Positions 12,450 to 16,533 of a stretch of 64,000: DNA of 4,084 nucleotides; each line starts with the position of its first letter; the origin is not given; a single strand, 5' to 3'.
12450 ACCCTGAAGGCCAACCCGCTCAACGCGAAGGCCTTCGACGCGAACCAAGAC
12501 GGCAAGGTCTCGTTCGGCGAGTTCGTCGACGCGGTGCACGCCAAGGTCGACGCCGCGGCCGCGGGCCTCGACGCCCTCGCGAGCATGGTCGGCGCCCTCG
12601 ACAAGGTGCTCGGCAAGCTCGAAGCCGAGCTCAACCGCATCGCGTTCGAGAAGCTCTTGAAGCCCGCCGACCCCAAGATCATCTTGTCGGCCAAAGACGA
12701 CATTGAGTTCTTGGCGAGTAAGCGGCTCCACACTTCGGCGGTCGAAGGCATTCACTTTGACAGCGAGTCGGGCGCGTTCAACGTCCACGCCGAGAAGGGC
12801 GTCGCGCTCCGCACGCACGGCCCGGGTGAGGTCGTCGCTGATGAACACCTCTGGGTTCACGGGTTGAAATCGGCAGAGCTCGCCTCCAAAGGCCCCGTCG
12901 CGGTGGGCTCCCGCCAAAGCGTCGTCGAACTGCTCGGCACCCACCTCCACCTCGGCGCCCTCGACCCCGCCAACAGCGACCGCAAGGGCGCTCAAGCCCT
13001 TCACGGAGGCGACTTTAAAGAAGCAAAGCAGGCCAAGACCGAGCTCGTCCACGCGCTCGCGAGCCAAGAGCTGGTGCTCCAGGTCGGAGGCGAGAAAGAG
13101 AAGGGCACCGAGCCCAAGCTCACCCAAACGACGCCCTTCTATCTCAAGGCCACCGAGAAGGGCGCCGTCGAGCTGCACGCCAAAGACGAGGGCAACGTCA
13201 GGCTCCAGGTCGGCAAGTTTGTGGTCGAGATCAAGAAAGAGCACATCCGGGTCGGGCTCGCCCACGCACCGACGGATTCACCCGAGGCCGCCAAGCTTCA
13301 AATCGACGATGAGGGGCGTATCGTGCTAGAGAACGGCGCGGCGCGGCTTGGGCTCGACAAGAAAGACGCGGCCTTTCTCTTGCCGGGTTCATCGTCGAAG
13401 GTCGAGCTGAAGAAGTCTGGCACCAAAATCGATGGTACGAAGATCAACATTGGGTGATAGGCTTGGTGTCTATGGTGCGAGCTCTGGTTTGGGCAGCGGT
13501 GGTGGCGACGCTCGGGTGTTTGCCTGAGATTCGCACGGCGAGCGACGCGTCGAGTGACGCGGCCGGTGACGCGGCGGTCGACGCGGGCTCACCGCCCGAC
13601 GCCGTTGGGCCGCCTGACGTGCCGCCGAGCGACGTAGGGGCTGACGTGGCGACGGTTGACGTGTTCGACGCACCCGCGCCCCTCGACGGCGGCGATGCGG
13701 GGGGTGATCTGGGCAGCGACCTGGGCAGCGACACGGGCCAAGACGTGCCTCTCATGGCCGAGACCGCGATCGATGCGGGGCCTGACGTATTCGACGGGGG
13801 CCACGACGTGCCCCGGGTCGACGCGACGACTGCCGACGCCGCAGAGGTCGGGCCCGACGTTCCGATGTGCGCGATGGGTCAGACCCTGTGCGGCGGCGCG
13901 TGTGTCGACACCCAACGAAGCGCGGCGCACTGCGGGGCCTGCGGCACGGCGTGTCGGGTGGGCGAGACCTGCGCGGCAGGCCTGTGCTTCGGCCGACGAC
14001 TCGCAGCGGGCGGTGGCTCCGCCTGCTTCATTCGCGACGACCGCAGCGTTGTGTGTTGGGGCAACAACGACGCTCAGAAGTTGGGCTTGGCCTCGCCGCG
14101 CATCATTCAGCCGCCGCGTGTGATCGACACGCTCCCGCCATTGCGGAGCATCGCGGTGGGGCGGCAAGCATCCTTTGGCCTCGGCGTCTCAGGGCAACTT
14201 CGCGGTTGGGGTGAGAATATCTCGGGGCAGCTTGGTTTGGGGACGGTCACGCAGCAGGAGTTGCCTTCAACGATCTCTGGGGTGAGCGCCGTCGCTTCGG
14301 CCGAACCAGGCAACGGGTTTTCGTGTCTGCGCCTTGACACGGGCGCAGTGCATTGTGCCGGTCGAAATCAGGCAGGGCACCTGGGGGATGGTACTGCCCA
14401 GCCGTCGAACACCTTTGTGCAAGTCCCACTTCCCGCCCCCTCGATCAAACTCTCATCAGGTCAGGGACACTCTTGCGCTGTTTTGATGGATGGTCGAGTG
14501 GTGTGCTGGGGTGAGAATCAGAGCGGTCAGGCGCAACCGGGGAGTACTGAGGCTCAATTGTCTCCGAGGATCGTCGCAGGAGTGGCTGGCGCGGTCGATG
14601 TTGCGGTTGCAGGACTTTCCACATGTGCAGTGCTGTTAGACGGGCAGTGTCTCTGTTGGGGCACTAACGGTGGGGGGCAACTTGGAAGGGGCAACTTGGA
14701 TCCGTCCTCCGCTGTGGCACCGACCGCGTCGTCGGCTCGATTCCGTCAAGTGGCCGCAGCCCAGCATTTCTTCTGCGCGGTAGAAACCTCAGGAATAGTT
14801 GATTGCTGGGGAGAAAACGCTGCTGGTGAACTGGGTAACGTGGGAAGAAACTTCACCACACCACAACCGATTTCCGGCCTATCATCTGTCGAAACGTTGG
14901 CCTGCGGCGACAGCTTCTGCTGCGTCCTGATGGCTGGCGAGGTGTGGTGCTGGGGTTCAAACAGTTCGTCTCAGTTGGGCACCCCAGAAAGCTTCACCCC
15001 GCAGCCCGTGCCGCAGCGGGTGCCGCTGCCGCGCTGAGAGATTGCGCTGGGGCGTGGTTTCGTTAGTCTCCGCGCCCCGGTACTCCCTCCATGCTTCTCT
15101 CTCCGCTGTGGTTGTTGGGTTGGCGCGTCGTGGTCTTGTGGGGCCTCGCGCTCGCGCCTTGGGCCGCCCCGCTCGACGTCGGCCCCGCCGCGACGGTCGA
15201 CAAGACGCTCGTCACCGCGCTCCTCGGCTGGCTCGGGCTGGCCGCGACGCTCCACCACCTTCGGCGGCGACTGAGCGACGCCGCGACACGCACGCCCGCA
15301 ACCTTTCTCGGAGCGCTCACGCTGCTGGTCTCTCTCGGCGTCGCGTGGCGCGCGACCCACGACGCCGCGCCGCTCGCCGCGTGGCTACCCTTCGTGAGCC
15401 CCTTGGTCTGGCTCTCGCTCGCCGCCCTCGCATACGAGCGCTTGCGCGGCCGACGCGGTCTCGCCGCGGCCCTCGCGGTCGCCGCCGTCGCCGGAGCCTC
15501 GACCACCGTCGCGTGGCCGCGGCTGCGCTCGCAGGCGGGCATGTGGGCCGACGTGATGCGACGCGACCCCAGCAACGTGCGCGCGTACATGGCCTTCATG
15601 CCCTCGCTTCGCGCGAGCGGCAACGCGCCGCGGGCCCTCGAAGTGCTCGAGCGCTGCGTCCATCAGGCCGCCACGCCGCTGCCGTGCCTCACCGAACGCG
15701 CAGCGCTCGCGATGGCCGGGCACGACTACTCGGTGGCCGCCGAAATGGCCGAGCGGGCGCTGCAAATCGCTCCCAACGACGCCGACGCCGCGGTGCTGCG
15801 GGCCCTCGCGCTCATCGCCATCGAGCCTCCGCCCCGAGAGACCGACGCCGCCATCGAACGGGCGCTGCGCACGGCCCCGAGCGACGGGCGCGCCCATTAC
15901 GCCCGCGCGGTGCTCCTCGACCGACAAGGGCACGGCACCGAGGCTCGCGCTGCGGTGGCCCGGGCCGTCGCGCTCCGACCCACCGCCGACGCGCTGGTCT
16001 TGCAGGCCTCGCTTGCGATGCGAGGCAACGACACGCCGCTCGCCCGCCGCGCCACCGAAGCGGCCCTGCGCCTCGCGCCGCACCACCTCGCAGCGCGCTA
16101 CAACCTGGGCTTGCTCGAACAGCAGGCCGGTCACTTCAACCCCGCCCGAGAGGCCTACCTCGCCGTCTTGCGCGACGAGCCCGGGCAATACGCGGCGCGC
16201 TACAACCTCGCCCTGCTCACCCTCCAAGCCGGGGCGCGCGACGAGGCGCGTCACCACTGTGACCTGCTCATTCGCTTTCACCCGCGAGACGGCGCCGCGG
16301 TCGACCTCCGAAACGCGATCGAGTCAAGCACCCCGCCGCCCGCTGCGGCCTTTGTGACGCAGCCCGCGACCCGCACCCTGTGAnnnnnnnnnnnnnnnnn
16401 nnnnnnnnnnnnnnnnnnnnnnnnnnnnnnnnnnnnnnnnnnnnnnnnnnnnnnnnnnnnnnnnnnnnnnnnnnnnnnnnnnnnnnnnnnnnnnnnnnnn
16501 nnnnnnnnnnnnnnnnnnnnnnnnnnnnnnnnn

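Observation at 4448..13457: Orphan T6SS spike island with atypical gene order (DUF2169-PRP fusion, PRP, PAAR-like, VgrG, large tail gene)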

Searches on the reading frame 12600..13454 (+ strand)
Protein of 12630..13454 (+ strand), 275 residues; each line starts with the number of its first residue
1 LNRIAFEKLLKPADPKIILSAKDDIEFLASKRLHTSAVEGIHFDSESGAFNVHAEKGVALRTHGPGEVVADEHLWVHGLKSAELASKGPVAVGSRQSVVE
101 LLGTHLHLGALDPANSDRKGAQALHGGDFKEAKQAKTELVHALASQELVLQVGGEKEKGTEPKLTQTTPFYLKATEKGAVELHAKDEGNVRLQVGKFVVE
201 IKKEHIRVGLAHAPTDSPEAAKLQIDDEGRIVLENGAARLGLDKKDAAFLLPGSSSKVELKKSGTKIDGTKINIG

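Call 76: search_solved_structures(query=A3, max_evalue=1, show_alignments=3)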
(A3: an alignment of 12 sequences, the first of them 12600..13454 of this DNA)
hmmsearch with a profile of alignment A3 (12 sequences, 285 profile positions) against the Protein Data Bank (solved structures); distinct sequences matched with E-value up to 1: 5.
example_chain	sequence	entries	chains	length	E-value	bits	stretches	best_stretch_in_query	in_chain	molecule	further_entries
9rce_F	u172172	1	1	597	0.00036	23.1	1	19-102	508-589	Type VI secretion system tip protein VgrG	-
8yns_N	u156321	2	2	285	0.002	20.7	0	246-279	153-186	Glue molecule 4-9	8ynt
9c3c_g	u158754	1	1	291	0.013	18.1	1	180-265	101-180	Gamma-sarcoglycan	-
6sjl_A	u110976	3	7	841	0.013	18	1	18-119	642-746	Putative type VI secretion protein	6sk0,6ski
8yt8_G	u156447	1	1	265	0.24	13.9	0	184-219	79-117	Gamma-sarcoglycan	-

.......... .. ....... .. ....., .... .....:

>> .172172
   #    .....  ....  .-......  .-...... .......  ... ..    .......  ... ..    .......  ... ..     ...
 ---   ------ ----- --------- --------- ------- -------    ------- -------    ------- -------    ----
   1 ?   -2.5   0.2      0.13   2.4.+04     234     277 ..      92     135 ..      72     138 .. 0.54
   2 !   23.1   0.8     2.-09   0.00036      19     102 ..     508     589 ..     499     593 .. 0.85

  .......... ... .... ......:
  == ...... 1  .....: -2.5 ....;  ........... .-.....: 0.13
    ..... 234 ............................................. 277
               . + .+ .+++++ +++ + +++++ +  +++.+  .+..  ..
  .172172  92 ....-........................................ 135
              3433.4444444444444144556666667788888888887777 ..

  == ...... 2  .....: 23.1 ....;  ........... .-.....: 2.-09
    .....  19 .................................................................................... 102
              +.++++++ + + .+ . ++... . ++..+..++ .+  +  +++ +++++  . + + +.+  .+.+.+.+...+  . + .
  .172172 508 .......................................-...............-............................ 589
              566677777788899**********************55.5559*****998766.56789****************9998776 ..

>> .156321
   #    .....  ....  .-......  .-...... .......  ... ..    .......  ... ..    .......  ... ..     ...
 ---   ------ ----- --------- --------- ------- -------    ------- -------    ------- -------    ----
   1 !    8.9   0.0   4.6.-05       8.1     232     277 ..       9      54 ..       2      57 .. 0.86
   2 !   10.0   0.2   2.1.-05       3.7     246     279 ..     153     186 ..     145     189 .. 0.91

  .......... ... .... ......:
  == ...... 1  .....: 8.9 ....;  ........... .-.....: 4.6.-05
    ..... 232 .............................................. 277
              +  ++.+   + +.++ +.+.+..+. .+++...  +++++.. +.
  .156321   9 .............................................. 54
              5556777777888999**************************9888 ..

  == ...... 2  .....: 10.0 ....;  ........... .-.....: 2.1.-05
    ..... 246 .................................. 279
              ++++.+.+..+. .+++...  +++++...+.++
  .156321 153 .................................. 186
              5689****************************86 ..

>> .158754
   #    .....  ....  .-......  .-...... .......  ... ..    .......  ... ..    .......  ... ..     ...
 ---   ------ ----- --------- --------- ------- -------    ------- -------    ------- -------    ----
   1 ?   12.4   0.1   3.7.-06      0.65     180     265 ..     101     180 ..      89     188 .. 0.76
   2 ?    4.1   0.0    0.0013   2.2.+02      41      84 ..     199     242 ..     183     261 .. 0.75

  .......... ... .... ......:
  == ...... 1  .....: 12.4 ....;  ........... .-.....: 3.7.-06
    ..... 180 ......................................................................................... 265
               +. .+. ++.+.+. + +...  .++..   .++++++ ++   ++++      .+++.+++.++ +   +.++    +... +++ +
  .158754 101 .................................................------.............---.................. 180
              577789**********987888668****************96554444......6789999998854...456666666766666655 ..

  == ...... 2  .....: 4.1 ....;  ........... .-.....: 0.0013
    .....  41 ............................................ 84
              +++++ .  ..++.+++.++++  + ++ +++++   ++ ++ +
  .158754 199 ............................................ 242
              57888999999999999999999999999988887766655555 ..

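Call 81: predict_structure(alignment_id=A3)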
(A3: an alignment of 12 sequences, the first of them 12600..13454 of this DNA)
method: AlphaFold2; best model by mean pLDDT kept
length: 285 residues; sequences in the alignment: 12
mean_pLDDT: 65.4   pTM: 0.40
mean pLDDT of the five models: 65.4, 64.7, 64.4, 62.1, 60.1
residues with pLDDT >= 90: 0; 70-90: 87; 50-70: 189; < 50: 9
segments of 3 or more residues with pLDDT < 50: 281-285
pLDDT, mean of each block of 10 residues (from residue 1): 73 66 55 72 64 62 60 59 59 67 70 71 72 64 69 74 71 78 77 68 66 65 66 63 62 59 58 55 36
secondary structure, 60 per line:
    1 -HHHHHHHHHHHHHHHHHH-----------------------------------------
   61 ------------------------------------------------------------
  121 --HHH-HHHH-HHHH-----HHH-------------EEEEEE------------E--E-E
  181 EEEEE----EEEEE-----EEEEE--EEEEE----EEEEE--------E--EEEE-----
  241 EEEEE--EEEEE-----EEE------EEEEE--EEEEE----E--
elements in order: H2-19 H127-130 H132-135 E157-162 E180-185 E190-194 E200-204 E207-211 E216-220 E232-235 E241-245 E248-252 E258-260 E267-271 E274-278

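Call 83: fold_search(model_id=the predicted structure, library=pdb)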
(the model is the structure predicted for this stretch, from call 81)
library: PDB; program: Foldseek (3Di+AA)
matches with E <= 10: 344; with E <= 0.001: 0
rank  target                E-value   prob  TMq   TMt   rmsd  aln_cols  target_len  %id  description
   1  4uxg_I                3.3e-02  0.10  0.11  0.09  24.6       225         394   12  Crystal structure of the carboxy-terminal region of the bacteriophage T4 proximal long tail fibre protein gp34, R32 na (released 2015-09-30)
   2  4uxg_H                4.1e-02  0.09  0.11  0.08  24.9       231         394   12  Crystal structure of the carboxy-terminal region of the bacteriophage T4 proximal long tail fibre protein gp34, R32 na (released 2015-09-30)
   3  4uxg_K                4.9e-02  0.09  0.11  0.09  24.6       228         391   12  Crystal structure of the carboxy-terminal region of the bacteriophage T4 proximal long tail fibre protein gp34, R32 na (released 2015-09-30)
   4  4uxg_C                5.8e-02  0.09  0.11  0.09  24.1       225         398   12  Crystal structure of the carboxy-terminal region of the bacteriophage T4 proximal long tail fibre protein gp34, R32 na (released 2015-09-30)
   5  4uxg_D                6.5e-02  0.08  0.11  0.09  24.6       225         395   12  Crystal structure of the carboxy-terminal region of the bacteriophage T4 proximal long tail fibre protein gp34, R32 na (released 2015-09-30)
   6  5nxf_A                6.5e-02  0.08  0.12  0.08  27.1       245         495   12  Crystal structure of the carboxy-terminal region of the bacteriophage T4 proximal long tail fibre protein gp34, residu (released 2017-07-12)
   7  4uxe_A                7.2e-02  0.09  0.12  0.09  23.6       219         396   11  Crystal structure of the carboxy-terminal region of the bacteriophage T4 proximal long tail fibre protein gp34, P21 se (released 2015-08-19)
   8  4uxg_A                1.1e-01  0.07  0.11  0.09  24.6       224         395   12  Crystal structure of the carboxy-terminal region of the bacteriophage T4 proximal long tail fibre protein gp34, R32 na (released 2015-09-30)
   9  5nxh_A                1.1e-01  0.08  0.12  0.07  23.4       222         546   13  Crystal structure of the carboxy-terminal region of the bacteriophage T4 proximal long tail fibre protein gp34, residu (released 2017-07-12)
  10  5nxf_B                1.4e-01  0.09  0.15  0.10  22.1       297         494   13  Crystal structure of the carboxy-terminal region of the bacteriophage T4 proximal long tail fibre protein gp34, residu (released 2017-07-12)
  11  4uxe_B                2.0e-01  0.09  0.12  0.09  26.9       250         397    9  Crystal structure of the carboxy-terminal region of the bacteriophage T4 proximal long tail fibre protein gp34, P21 se (released 2015-08-19)
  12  3qee_B                2.1e-01  0.08  0.10  0.10  13.3       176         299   11  The structure and function of an arabinan-specific alpha-1,2-arabinofuranosidase identified from screening the activit (released 2011-02-16)
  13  3qef_A                2.5e-01  0.08  0.10  0.10  13.4       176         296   11  The structure and function of an arabinan-specific alpha-1,2-arabinofuranosidase identified from screening the activit (released 2011-02-16)
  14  4s37_B                2.7e-01  0.41  0.15  0.23  13.1       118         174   14  Crystal structure of R2 pyocin membrane-piercing spike (released 2016-01-27)
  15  4s37_R                2.7e-01  0.38  0.15  0.24  13.2       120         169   14  Crystal structure of R2 pyocin membrane-piercing spike (released 2016-01-27)
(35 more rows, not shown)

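Call 105: search_protein_families(library=pfam, proteins=[window:12630-13454:+], max_evalue=1)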
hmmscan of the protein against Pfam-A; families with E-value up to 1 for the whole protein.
window:12630-13454:+ (275 aa): 2 families
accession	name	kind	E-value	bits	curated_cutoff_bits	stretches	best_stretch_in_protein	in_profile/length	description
PF10106.14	DUF2345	-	0.00025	21.3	30.7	1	15-75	12-147/151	Uncharacterized protein conserved in bacteria (DUF2345)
PF04790.18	Sarcoglycan_1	-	0.00036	20.4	32.5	1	20-69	164-213/259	Sarcoglycan complex subunit protein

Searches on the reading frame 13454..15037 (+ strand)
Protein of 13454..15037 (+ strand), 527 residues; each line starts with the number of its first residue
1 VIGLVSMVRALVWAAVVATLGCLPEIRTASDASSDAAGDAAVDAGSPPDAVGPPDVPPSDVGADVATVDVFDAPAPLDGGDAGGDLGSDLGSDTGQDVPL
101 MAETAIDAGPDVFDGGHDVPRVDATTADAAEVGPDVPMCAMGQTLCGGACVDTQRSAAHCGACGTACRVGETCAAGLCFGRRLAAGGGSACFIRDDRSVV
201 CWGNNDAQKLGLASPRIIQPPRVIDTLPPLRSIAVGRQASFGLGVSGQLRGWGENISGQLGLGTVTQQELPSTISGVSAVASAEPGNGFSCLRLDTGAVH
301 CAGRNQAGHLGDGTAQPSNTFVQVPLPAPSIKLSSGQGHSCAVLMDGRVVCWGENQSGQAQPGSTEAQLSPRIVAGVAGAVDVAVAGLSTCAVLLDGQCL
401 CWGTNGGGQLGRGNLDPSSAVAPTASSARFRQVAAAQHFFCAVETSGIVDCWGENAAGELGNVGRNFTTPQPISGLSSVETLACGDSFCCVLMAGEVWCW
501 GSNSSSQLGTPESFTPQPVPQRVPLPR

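Call 3: search_protein_families(library=pfam, proteins=[window:13454-15037:+], max_evalue=0.01)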
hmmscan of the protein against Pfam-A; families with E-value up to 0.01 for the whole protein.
window:13454-15037:+ (527 aa): 4 families
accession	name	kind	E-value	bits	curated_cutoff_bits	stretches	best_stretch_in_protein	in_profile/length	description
PF25390.1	WD40_RLD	-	1.4e-54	186.2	150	2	182-476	35-347/363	RCC1-like domain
PF00415.24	RCC1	-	2.3e-38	131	21.7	5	451-492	6-50/50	Regulator of chromosome condensation (RCC1) repeat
PF13540.12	RCC1_2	-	1.7e-34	117.1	22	4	332-359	3-30/30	Regulator of chromosome condensation (RCC1) repeat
PF04885.19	Stig1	-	3e-08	34.5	24.1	1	128-178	32-82/85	Stigma-specific STIG1-like protein family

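Call 6: search_protein_families(library=ncbifam, proteins=[window:13454-15037:+], max_evalue=0.01)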
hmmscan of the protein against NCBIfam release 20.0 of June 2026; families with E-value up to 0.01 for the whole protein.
window:13454-15037:+ (527 aa): 1 family
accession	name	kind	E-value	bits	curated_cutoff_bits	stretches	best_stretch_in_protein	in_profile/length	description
NF041328.1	C_rich_MXAN6577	subfamily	3.5e-10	39.9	100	1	132-192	14-74/145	MXAN_6577-like cysteine-rich protein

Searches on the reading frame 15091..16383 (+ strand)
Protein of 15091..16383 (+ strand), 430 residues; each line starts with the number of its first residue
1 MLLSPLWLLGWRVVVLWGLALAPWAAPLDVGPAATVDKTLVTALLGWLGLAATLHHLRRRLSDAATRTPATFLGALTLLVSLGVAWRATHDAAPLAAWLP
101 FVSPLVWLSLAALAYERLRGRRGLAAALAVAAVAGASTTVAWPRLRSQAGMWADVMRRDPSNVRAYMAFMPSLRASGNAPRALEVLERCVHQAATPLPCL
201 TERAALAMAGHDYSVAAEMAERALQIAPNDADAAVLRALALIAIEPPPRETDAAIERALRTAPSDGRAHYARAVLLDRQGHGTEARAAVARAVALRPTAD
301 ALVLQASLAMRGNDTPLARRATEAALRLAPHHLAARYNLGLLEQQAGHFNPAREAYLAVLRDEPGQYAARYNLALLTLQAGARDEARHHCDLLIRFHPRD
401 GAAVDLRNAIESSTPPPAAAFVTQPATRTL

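Call 3: search_protein_families(library=pfam, proteins=[window:15091-16383:+], max_evalue=0.01)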
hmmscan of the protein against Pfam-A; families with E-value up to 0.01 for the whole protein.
window:15091-16383:+ (430 aa): 11 families
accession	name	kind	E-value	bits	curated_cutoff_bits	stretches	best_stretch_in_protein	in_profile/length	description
PF07719.23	TPR_2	-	5.2e-13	48.5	27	0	267-298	2-33/34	Tetratricopeptide repeat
PF14559.12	TPR_19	-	8e-12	45.8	25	1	345-407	3-65/68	Tetratricopeptide repeat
PF13432.12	TPR_16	-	1.2e-10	42.1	32.7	3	337-398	1-62/65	Tetratricopeptide repeat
PF13371.12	TPR_9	-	5e-10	39.7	35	2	308-364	4-60/73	Tetratricopeptide repeat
PF13431.12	TPR_17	-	1.7e-08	34.5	24.4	0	255-281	2-28/34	Tetratricopeptide repeat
PF23914.1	TPR_CcmH_CycH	-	1.4e-05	25.5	42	0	307-393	58-147/158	Cytochrome c-type biogenesis protein H TPR domain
PF00515.34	TPR_1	-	2.6e-05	24.3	27.8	0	335-360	3-28/34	Tetratricopeptide repeat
PF13428.12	TPR_14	-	7.1e-05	23.6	23.5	0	334-375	2-43/44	Tetratricopeptide repeat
PF14853.12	Fis1_TPR_C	-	0.00011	22.7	25.3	0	211-239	15-43/53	Fis1 C-terminal tetratricopeptide repeat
PF13181.12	TPR_8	-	0.00039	20.8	25.7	0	335-360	3-28/34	Tetratricopeptide repeat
PF25062.1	ARM_TT21_N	-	0.0016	18.7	40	0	161-213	166-218/222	Tetratricopeptide repeat protein 21 N-terminal ARM repeat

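Call 6: search_protein_families(library=ncbifam, proteins=[window:15091-16383:+], max_evalue=0.01)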
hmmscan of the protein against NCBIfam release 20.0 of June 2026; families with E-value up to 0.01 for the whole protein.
window:15091-16383:+ (430 aa): 10 families
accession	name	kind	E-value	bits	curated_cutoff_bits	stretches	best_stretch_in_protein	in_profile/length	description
TIGR02917.1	PEP_TPR_lipo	equivalog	2.6e-18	65.3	312.2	2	252-398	145-292/899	XrtA/PEP-CTERM system TPR-repeat protein PrsT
NF040959.1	MamA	equivalog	9.6e-14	51.3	200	1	153-294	61-201/204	magnetosome protein MamA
NF033920.0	C39_PA2778_fam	equivalog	3.7e-09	36.4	150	1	305-391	161-248/255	PA2778 family cysteine peptidase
NF033758.1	gliding_GltE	equivalog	1.3e-07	31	225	1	314-402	67-155/411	adventurous gliding motility TPR repeat lipoprotein GltE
TIGR03939.1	PGA_TPR_OMP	equivalog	1.4e-07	30.2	366.65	2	300-411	396-507/800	poly-beta-1,6 N-acetyl-D-glucosamine export porin PgaA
TIGR02521.1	type_IV_pilW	equivalog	1.3e-06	28.1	154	1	253-389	52-191/234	type IV pilus biogenesis/stability protein PilW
NF008520.0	PRK11447.1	equivalog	1.9e-05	22.6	858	1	168-392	439-662/1157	cellulose synthase complex outer membrane protein BcsC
NF008391.2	PRK11189.1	equivalog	0.00094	18.7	250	0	317-389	83-155/297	lipoprotein NlpI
NF033762.1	social_mot_Tgl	equivalog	0.0016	17.8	225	0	335-398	33-97/252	social motility TPR repeat lipoprotein Tgl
NF002725.1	PRK02603.1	equivalog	0.0045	17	143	0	336-387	75-126/173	photosystem I assembly protein Ycf3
